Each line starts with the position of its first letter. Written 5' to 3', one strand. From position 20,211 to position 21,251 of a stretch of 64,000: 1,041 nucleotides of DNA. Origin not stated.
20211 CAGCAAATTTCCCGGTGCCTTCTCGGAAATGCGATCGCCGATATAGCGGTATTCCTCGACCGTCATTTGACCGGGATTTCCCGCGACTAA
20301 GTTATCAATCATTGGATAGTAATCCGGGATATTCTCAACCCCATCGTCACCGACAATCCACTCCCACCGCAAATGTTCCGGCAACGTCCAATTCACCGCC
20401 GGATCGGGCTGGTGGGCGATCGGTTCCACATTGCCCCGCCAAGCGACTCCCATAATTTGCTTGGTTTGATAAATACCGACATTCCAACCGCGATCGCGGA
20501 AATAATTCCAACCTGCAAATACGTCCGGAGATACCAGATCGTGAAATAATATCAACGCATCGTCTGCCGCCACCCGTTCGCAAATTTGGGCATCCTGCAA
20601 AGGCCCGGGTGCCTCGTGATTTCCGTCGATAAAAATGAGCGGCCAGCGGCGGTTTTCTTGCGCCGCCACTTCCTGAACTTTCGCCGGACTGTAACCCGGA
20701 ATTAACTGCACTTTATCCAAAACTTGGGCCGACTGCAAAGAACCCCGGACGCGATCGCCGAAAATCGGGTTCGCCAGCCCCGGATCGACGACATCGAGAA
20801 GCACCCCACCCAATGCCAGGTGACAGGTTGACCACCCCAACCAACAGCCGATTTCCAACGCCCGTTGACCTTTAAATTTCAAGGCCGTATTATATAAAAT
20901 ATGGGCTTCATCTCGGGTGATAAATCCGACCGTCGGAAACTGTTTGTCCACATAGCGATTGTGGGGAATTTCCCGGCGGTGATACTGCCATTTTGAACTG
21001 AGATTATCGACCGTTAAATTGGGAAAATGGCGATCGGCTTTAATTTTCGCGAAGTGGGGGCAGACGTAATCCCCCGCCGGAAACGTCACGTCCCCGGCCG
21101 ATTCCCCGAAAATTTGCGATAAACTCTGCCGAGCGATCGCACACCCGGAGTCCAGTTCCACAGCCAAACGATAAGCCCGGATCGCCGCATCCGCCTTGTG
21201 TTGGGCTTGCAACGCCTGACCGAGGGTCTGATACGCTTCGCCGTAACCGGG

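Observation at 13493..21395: Candidate two-gene glycan assembly line: four glycosyltransferase domains plus two methyltransferase domains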

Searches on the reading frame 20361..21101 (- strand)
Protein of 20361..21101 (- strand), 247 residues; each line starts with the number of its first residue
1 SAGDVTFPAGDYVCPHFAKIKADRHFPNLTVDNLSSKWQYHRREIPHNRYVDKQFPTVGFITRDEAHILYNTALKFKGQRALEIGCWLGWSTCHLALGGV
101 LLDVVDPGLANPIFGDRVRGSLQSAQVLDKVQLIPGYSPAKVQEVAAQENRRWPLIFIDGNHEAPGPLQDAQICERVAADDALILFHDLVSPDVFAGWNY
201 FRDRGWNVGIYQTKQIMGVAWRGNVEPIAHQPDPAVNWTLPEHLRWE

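Call 37: find_related_loci(query=A1, collection=genome_contigs, flank=10000)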
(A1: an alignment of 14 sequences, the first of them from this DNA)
Query A1 (247 aa) in genome_contigs; peptide patterns used: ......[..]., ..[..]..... (x = any residue, [..] = any of these).
386 stretches matched a pattern; 315 encode a relative of the query (tblastn E <= 1e-3); the best 80 are kept; 80 distinct loci.
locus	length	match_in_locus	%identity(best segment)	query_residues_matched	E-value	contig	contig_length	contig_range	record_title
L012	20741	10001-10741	80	1-247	5e-138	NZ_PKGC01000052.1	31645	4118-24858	Arthrospira platensis PCC 7345 scaffold_52, whole genome shotgun sequence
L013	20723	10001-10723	64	6-245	4e-108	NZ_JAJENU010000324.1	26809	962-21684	Lyngbya sp. CCY1209 NODE_1113989_length_26809_cov_62.2116, whole genome shotgun sequence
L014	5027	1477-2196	66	7-245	5e-108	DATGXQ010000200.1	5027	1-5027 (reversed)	MAG TPA_asm: Nostocaceae cyanobacterium isolate SMAG_U10613 k141_216976, whole genome shotgun sequence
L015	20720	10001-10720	65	7-245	8e-108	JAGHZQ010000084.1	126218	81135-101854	MAG: Cyanobacteria bacterium SBLK contig_8732, whole genome shotgun sequence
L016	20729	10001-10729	66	4-245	1e-107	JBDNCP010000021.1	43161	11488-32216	MAG: Cyanobacteriota bacterium isolate YM_bin7_OCT21 C21, whole genome shotgun sequence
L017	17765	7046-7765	65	7-245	7e-107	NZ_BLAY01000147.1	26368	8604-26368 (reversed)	Microseira wollei NIES-4236 sequence147, whole genome shotgun sequence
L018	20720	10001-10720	66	7-245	4e-107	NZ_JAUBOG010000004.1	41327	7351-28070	Microcoleus sp. herbarium19 NODE_4_length_41327_cov_15.178935, whole genome shotgun sequence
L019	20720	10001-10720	65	7-245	9e-107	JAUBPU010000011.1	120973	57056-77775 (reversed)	Microcoleus sp. S13_B4 NODE_62_length_120973_cov_32.754483, whole genome shotgun sequence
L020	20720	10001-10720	65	7-245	2e-106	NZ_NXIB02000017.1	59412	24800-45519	Tychonema bourrellyi FEM_GT703 scaffold17_size59412, whole genome shotgun sequence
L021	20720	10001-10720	65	7-245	7e-106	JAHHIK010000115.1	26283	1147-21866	MAG: Tolypothrix carrinoi HA7290-LM1 JAESGF010000254.1, whole genome shotgun sequence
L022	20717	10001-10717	65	7-244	9e-106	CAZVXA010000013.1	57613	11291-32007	MAG TPA_asm: uncultured bacterium isolate SRP319275_co3_141 genome assembly, contig: NODE_723_length_57613_cov_87.895236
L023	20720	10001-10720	66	6-245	5e-106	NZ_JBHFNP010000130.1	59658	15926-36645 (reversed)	Microseira sp. BLCC-F43 bin1.fa-130, whole genome shotgun sequence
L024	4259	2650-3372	66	7-245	1e-106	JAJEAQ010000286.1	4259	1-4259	MAG: Trichodesmium sp. jk18x7bins.61 k141_1552578, whole genome shotgun sequence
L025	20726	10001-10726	64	6-245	9e-106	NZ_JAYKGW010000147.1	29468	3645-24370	MAG: Okeania sp. isolate 1238230 NODE_19437128, whole genome shotgun sequence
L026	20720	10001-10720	63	7-245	3e-105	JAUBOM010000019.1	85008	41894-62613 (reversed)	Microcoleus sp. herbarium2 NODE_19_length_85008_cov_53.362706, whole genome shotgun sequence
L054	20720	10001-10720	62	7-245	2e-102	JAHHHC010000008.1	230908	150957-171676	MAG: Desmonostoc vinosum HA7617-LM4 scaffold_31_c1, whole genome shotgun sequence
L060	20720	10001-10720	64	7-245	3e-102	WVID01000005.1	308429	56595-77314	Nostoc sp. B(2019) strain B NODE_5_length_308429_cov_48.037979, whole genome shotgun sequence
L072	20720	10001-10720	63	7-245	2e-101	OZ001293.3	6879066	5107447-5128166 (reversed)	MAG: uncultured Hormoscilla sp. isolate 8e647e88-4706-4a17-b8b9-b52c092b67df genome assembly, chromosome: 1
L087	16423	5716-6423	64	11-245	7e-101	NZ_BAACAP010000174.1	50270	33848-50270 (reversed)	Scytonema sp. NUACC26 sequence174, whole genome shotgun sequence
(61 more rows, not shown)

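Call 49: search_protein_families(library=pfam, proteins=[L018:5135-12337:+, L018:16850-17413:-, L013:9962-13861:+, L013:14146-14694:-, L054:19048-19641:-, L020:8819-13279:+], max_evalue=0.001)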
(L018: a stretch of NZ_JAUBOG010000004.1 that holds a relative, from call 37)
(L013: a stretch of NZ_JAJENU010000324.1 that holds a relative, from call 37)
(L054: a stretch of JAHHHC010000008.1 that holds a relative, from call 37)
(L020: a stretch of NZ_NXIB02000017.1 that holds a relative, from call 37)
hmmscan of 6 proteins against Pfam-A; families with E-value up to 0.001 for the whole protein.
L018:5135-12337:+ (2401 aa): 11 families
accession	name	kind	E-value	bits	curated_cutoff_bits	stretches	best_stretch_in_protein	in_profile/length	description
PF05711.17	TylF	-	3.1e-40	138.5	23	1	1992-2193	67-264/264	Macrocin-O-methyltransferase (TylF)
PF05050.19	Methyltransf_21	-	6.2e-39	134.3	22.7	2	488-654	1-171/173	Methyltransferase FkbM domain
PF13578.12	Methyltransf_24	-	5e-27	95.3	26.3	2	1699-1805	1-104/105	Methyltransferase domain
PF00534.26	Glycos_transf_1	-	2.4e-19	69.9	26.4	1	1432-1582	10-169/172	Glycosyl transferases group 1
PF13692.12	Glyco_trans_1_4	-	6.7e-19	69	27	1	1438-1569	2-139/142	Glycosyl transferases group 1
PF13439.12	Glyco_transf_4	-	3.8e-09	37.2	28.5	1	1269-1415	3-167/170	Glycosyltransferase Family 4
PF01531.22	Glyco_transf_11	-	4.5e-07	29.8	23.9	1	674-908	27-268/298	Glycosyl transferase family 11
PF01596.23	Methyltransf_3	-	9e-07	28.8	22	0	1678-1779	28-130/204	O-methyltransferase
PF13524.12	Glyco_trans_1_2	-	1.1e-05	25.8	25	1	1455-1590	5-134/144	Glycosyl transferase-like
PF20706.3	GT4-conflict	-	4.4e-05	23.1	26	1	1492-1542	265-315/385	Family 4 Glycosyltransferase in conflict systems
PF05575.17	V_cholerae_RfbT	-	0.00016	21.5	27.9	0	533-626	134-220/286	Vibrio cholerae RfbT protein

L018:16850-17413:- (188 aa): 3 families
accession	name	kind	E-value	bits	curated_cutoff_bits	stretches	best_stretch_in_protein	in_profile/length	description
PF16734.10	Pilin_GH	-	1.1e-28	100.4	28.9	1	66-180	1-114/114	Type IV pilin-like G and H, putative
PF07963.17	N_methyl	-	7.3e-10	38.4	21.2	1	28-54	1-27/27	Prokaryotic N-terminal methylation motif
PF16732.10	ComP_DUS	-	6.2e-07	30.6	27.3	1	55-133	1-78/87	Type IV minor pilin ComP, DNA uptake sequence receptor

L013:9962-13861:+ (1300 aa): 15 families
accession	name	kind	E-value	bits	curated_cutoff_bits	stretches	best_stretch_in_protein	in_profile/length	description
PF21729.3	IRX15_IRX15L_GXM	-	2.4e-45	154.8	27.8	1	441-609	2-189/189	IRX15/IRX15L/GXM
PF00534.26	Glycos_transf_1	-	2.7e-31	108.9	26.4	1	971-1133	13-172/172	Glycosyl transferases group 1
PF13692.12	Glyco_trans_1_4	-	1.2e-25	90.8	27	1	976-1118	4-141/142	Glycosyl transferases group 1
PF14559.12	TPR_19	-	7.3e-13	49.1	25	2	672-734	3-65/68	Tetratricopeptide repeat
PF13578.12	Methyltransf_24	-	1.1e-11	46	26.3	1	91-197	1-104/105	Methyltransferase domain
PF07719.23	TPR_2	-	2.7e-09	36.8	27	0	662-692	3-33/34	Tetratricopeptide repeat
PF23914.1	TPR_CcmH_CycH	-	4.3e-09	36.8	42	1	652-735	42-128/158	Cytochrome c-type biogenesis protein H TPR domain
PF13428.12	TPR_14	-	5.1e-08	33.3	23.5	0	662-702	3-43/44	Tetratricopeptide repeat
PF13181.12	TPR_8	-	1.1e-07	31.9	25.7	1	661-692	2-33/34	Tetratricopeptide repeat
PF12895.13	ANAPC3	-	2.1e-07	31.6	27.2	1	644-719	7-81/82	Anaphase-promoting complex, cyclosome, subunit 3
PF13431.12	TPR_17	-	2.3e-06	27.9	24.4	0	648-681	1-34/34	Tetratricopeptide repeat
PF13524.12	Glyco_trans_1_2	-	5.6e-06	26.8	25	1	1006-1134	16-129/144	Glycosyl transferase-like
PF12569.14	NatA_aux_su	-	0.00046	19.7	33.3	0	644-691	210-257/515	N-terminal acetyltransferase A, auxiliary subunit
PF13424.12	TPR_12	-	0.00058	20.4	30.1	0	640-688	24-73/77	Tetratricopeptide repeat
PF00515.34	TPR_1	-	0.00097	19.3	27.8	0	661-692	2-33/34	Tetratricopeptide repeat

L013:14146-14694:- (183 aa): 3 families
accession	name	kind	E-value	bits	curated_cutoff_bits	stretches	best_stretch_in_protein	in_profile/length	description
PF16734.10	Pilin_GH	-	2.8e-24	86.1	28.9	1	63-167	1-100/114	Type IV pilin-like G and H, putative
PF07963.17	N_methyl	-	2.2e-09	37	21.2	1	26-51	2-27/27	Prokaryotic N-terminal methylation motif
PF16732.10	ComP_DUS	-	1.6e-05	26.1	27.3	1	52-112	1-60/87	Type IV minor pilin ComP, DNA uptake sequence receptor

L054:19048-19641:- (198 aa): 2 families
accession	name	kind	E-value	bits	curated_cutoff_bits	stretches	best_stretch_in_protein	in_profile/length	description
PF16734.10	Pilin_GH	-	1e-25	90.8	28.9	1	73-177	1-98/114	Type IV pilin-like G and H, putative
PF07963.17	N_methyl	-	5.3e-09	35.7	21.2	1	36-61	2-27/27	Prokaryotic N-terminal methylation motif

L020:8819-13279:+ (1487 aa): 14 families
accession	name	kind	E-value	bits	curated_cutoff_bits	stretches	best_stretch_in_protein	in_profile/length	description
PF05711.17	TylF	-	1.4e-38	133.1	23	1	1082-1283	67-264/264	Macrocin-O-methyltransferase (TylF)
PF13578.12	Methyltransf_24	-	1.3e-31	110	26.3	3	471-577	1-104/105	Methyltransferase domain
PF00534.26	Glycos_transf_1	-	2.5e-28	99.2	26.4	1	198-370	5-170/172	Glycosyl transferases group 1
PF13692.12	Glyco_trans_1_4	-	4.4e-27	95.5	27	1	211-350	4-138/142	Glycosyl transferases group 1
PF04989.18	RMNT_CmcI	-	1.1e-26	94.3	23.2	1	767-957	4-205/206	Rhamnosyl O-methyltransferase/CmcI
PF20706.3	GT4-conflict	-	6.8e-11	42.2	26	1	209-334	198-324/385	Family 4 Glycosyltransferase in conflict systems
PF07719.23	TPR_2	-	2e-10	40.4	27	0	1297-1326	4-33/34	Tetratricopeptide repeat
PF13432.12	TPR_16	-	6.1e-06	27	32.7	0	1011-1052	10-51/65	Tetratricopeptide repeat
PF00515.34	TPR_1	-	3.1e-05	24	27.8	0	1002-1030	5-33/34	Tetratricopeptide repeat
PF13439.12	Glyco_transf_4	-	3.4e-05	24.4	28.5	1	28-181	1-165/170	Glycosyltransferase Family 4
PF14853.12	Fis1_TPR_C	-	3.7e-05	24.3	25.3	0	693-728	4-39/53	Fis1 C-terminal tetratricopeptide repeat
PF13428.12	TPR_14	-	3.9e-05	24.4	23.5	0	1005-1038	8-41/44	Tetratricopeptide repeat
PF13181.12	TPR_8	-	4e-05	23.9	25.7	0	1296-1325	3-32/34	Tetratricopeptide repeat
PF14559.12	TPR_19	-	0.00082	20.1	25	0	1012-1051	5-44/68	Tetratricopeptide repeat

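Call 50: search_protein_families(library=ncbifam, proteins=[L018:16850-17413:-, L013:14146-14694:-, L013:19650-20174:-, L054:19048-19641:-, L060:18526-19113:-, L020:16817-17353:-, L072:3034-3588:+, L087:12693-13247:-, L018:14403-16646:-], max_evalue=0.001)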
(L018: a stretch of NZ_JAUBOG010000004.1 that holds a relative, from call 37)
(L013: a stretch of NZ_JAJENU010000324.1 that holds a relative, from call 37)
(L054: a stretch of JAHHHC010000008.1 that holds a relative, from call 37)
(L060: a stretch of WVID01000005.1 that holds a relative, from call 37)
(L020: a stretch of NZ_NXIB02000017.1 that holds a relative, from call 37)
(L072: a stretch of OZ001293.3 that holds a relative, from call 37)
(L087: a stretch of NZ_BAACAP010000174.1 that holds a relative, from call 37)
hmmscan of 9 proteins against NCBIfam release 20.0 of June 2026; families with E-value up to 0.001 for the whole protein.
L018:16850-17413:- (188 aa): 11 families
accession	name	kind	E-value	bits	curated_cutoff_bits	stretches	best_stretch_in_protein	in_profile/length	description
NF041775.1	typeIV_PilA_Myxo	equivalog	3.5e-21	76.1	400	1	30-146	9-124/214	type IV pilin protein PilA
TIGR01710.1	typeII_sec_gspG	equivalog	2.4e-14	53.5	88.85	1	32-96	1-65/134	type II secretion system major pseudopilin GspG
NF007862.0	PRK10574.1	equivalog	6.1e-10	39.4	138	1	30-74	3-47/145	prepilin peptidase-dependent pilin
TIGR02532.1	IV_pilin_GFxxxE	domain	1.9e-09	36.9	16.3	1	32-54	2-24/24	prepilin-type N-terminal cleavage/methylation domain-containing protein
TIGR01708.2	typeII_sec_gspH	equivalog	3.7e-09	36.8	80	1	32-71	2-41/169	type II secretion system minor pseudopilin GspH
NF040999.1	pilin_ComGC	equivalog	1.5e-07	31.5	75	1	32-87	2-57/84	competence type IV pilus major pilin ComGC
NF007800.0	PRK10506.1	equivalog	3.1e-06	27.1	158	1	28-87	5-65/163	prepilin peptidase-dependent protein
TIGR02596.1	TIGR02596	subfamily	5.1e-05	23.4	70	1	34-75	1-41/196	Verru_Chthon cassette protein D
NF041013.1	T4P_ComGE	equivalog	0.00012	22.1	49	1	32-72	4-44/83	competence type IV pilus minor pilin ComGE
NF040982.1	ComGD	equivalog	0.00061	20.2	70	0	32-74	2-41/139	competence type IV pilus minor pilin ComGD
NF038304.1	EPS_HpsC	equivalog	0.00075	19.2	200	1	22-70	11-59/318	hormogonium polysaccharide secretion pseudopilin HpsC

L013:14146-14694:- (183 aa): 10 families
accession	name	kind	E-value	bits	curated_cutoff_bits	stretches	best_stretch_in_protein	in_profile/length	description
NF041775.1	typeIV_PilA_Myxo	equivalog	1.3e-15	58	400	1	26-134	8-112/214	type IV pilin protein PilA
TIGR01710.1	typeII_sec_gspG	equivalog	8.7e-14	51.7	88.85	1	30-90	2-62/134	type II secretion system major pseudopilin GspG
TIGR01708.2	typeII_sec_gspH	equivalog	2.4e-09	37.4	80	1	30-77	3-51/169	type II secretion system minor pseudopilin GspH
NF007862.0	PRK10574.1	equivalog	3.1e-09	37.1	138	1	27-76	3-52/145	prepilin peptidase-dependent pilin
NF040999.1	pilin_ComGC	equivalog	8.7e-09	35.5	75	1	30-89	3-61/84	competence type IV pilus major pilin ComGC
TIGR02532.1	IV_pilin_GFxxxE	domain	3.1e-08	33.1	16.3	1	30-51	3-24/24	prepilin-type N-terminal cleavage/methylation domain-containing protein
NF007800.0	PRK10506.1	equivalog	5.3e-07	29.6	158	1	25-118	5-100/163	prepilin peptidase-dependent protein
TIGR02596.1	TIGR02596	subfamily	0.00011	22.3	70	1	31-63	1-32/196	Verru_Chthon cassette protein D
NF041013.1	T4P_ComGE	equivalog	0.00028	20.9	49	1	30-68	5-43/83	competence type IV pilus minor pilin ComGE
NF040982.1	ComGD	equivalog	0.00062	20.2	70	0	30-72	3-46/139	competence type IV pilus minor pilin ComGD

L013:19650-20174:- (175 aa): 10 families
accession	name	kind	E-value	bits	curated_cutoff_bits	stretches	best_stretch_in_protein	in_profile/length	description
NF041775.1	typeIV_PilA_Myxo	equivalog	4.6e-19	69.2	400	1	26-124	8-106/214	type IV pilin protein PilA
TIGR01710.1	typeII_sec_gspG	equivalog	1.3e-13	51.2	88.85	1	30-92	2-64/134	type II secretion system major pseudopilin GspG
TIGR01708.2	typeII_sec_gspH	equivalog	6.1e-10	39.3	80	1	29-89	2-63/169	type II secretion system minor pseudopilin GspH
NF007862.0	PRK10574.1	equivalog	2.2e-09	37.6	138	1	27-78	3-54/145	prepilin peptidase-dependent pilin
NF040999.1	pilin_ComGC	equivalog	6.8e-09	35.8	75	1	29-94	2-66/84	competence type IV pilus major pilin ComGC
TIGR02532.1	IV_pilin_GFxxxE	domain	3.5e-07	29.8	16.3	1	30-51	3-24/24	prepilin-type N-terminal cleavage/methylation domain-containing protein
NF007800.0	PRK10506.1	equivalog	2.1e-06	27.7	158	1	25-87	5-68/163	prepilin peptidase-dependent protein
TIGR02596.1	TIGR02596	subfamily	8.4e-05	22.7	70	1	31-63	1-32/196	Verru_Chthon cassette protein D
NF041013.1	T4P_ComGE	equivalog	0.00032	20.7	49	1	30-68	5-43/83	competence type IV pilus minor pilin ComGE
NF040982.1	ComGD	equivalog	0.0007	20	70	0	30-78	3-52/139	competence type IV pilus minor pilin ComGD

L054:19048-19641:- (198 aa): 8 families
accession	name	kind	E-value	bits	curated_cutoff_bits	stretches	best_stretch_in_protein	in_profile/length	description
NF041775.1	typeIV_PilA_Myxo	equivalog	1.1e-17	64.7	400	1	33-143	5-114/214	type IV pilin protein PilA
TIGR01710.1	typeII_sec_gspG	equivalog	2.2e-13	50.4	88.85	1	40-114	2-76/134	type II secretion system major pseudopilin GspG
NF040999.1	pilin_ComGC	equivalog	3.9e-08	33.4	75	1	38-106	1-68/84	competence type IV pilus major pilin ComGC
TIGR01708.2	typeII_sec_gspH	equivalog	7.9e-08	32.5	80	1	38-77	1-42/169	type II secretion system minor pseudopilin GspH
NF007862.0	PRK10574.1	equivalog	1.3e-07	31.8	138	1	37-72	3-38/145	prepilin peptidase-dependent pilin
TIGR02532.1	IV_pilin_GFxxxE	domain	3.5e-07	29.8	16.3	1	40-61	3-24/24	prepilin-type N-terminal cleavage/methylation domain-containing protein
TIGR02596.1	TIGR02596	subfamily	3.5e-05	24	70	1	41-73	1-32/196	Verru_Chthon cassette protein D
NF007800.0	PRK10506.1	equivalog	0.00038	20.3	158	1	33-61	3-31/163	prepilin peptidase-dependent protein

L060:18526-19113:- (196 aa): 9 families
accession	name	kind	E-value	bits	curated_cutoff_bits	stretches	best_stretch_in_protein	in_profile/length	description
NF041775.1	typeIV_PilA_Myxo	equivalog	3.9e-18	66.2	400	1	32-135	10-110/214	type IV pilin protein PilA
TIGR01710.1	typeII_sec_gspG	equivalog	1.5e-13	51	88.85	1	34-92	2-60/134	type II secretion system major pseudopilin GspG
TIGR01708.2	typeII_sec_gspH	equivalog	1.6e-09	38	80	1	33-83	2-53/169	type II secretion system minor pseudopilin GspH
NF040999.1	pilin_ComGC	equivalog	4.3e-09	36.4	75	1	33-92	2-61/84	competence type IV pilus major pilin ComGC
NF007862.0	PRK10574.1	equivalog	5.2e-09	36.4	138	1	32-104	4-75/145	prepilin peptidase-dependent pilin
TIGR02532.1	IV_pilin_GFxxxE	domain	1.4e-08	34.2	16.3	1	34-55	3-24/24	prepilin-type N-terminal cleavage/methylation domain-containing protein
NF007800.0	PRK10506.1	equivalog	4.5e-05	23.3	158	1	30-82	6-59/163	prepilin peptidase-dependent protein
TIGR02596.1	TIGR02596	subfamily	8.3e-05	22.7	70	1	35-82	1-49/196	Verru_Chthon cassette protein D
NF041013.1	T4P_ComGE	equivalog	0.0002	21.4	49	1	33-88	4-57/83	competence type IV pilus minor pilin ComGE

L020:16817-17353:- (179 aa): 10 families
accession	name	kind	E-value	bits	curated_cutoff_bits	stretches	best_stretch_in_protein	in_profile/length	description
NF041775.1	typeIV_PilA_Myxo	equivalog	1.4e-16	61.2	400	1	22-110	9-96/214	type IV pilin protein PilA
TIGR01710.1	typeII_sec_gspG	equivalog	1.7e-12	47.6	88.85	1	24-90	1-67/134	type II secretion system major pseudopilin GspG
NF007862.0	PRK10574.1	equivalog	1e-09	38.7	138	1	22-65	3-46/145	prepilin peptidase-dependent pilin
TIGR02532.1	IV_pilin_GFxxxE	domain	1.6e-09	37.2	16.3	1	24-46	2-24/24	prepilin-type N-terminal cleavage/methylation domain-containing protein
TIGR01708.2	typeII_sec_gspH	equivalog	7.4e-09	35.8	80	1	24-73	2-52/169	type II secretion system minor pseudopilin GspH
NF040999.1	pilin_ComGC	equivalog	9.2e-09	35.4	75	1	24-79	2-57/84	competence type IV pilus major pilin ComGC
NF007800.0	PRK10506.1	equivalog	6.4e-06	26.1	158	1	20-84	5-70/163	prepilin peptidase-dependent protein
TIGR02596.1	TIGR02596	subfamily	0.00013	22.1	70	1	26-58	1-32/196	Verru_Chthon cassette protein D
NF041013.1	T4P_ComGE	equivalog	0.00028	20.9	49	1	24-65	4-45/83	competence type IV pilus minor pilin ComGE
NF040982.1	ComGD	equivalog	0.00085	19.7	70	0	24-81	2-60/139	competence type IV pilus minor pilin ComGD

L072:3034-3588:+ (185 aa): 10 families
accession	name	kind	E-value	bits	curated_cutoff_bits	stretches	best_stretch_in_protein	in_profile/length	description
NF041775.1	typeIV_PilA_Myxo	equivalog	8.4e-17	61.8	400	1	30-165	9-134/214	type IV pilin protein PilA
TIGR01710.1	typeII_sec_gspG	equivalog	2.9e-13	50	88.85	1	32-149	1-118/134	type II secretion system major pseudopilin GspG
TIGR02532.1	IV_pilin_GFxxxE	domain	1.3e-09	37.4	16.3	1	32-54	2-24/24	prepilin-type N-terminal cleavage/methylation domain-containing protein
NF040999.1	pilin_ComGC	equivalog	3.2e-09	36.8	75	1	32-97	2-66/84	competence type IV pilus major pilin ComGC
NF007862.0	PRK10574.1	equivalog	3.8e-09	36.8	138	1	30-79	3-52/145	prepilin peptidase-dependent pilin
TIGR01708.2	typeII_sec_gspH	equivalog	5.1e-09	36.4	80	1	32-70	2-41/169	type II secretion system minor pseudopilin GspH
NF007800.0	PRK10506.1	equivalog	1.5e-05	24.9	158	1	29-84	6-63/163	prepilin peptidase-dependent protein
NF041013.1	T4P_ComGE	equivalog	4e-05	23.6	49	1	32-69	4-43/83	competence type IV pilus minor pilin ComGE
TIGR02596.1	TIGR02596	subfamily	7.3e-05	22.9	70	1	34-66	1-32/196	Verru_Chthon cassette protein D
NF038304.1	EPS_HpsC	equivalog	0.00043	19.9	200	0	22-71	11-60/318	hormogonium polysaccharide secretion pseudopilin HpsC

L087:12693-13247:- (185 aa): 8 families
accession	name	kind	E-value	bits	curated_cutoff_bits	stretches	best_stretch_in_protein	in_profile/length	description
NF041775.1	typeIV_PilA_Myxo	equivalog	1.1e-15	58.2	400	1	23-127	8-116/214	type IV pilin protein PilA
TIGR01710.1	typeII_sec_gspG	equivalog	2.1e-14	53.7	88.85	1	27-111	2-86/134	type II secretion system major pseudopilin GspG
NF040999.1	pilin_ComGC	equivalog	1.5e-08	34.7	75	1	25-84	1-60/84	competence type IV pilus major pilin ComGC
TIGR01708.2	typeII_sec_gspH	equivalog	1.1e-07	32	80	1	25-67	1-44/169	type II secretion system minor pseudopilin GspH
NF007862.0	PRK10574.1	equivalog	1.6e-07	31.6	138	1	24-59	3-38/145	prepilin peptidase-dependent pilin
TIGR02532.1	IV_pilin_GFxxxE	domain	3.4e-07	29.8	16.3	1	27-48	3-24/24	prepilin-type N-terminal cleavage/methylation domain-containing protein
TIGR02596.1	TIGR02596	subfamily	3.7e-05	23.9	70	1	28-60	1-32/196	Verru_Chthon cassette protein D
NF007800.0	PRK10506.1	equivalog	0.00081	19.2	158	0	20-48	3-31/163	prepilin peptidase-dependent protein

L018:14403-16646:- (748 aa): 0 families
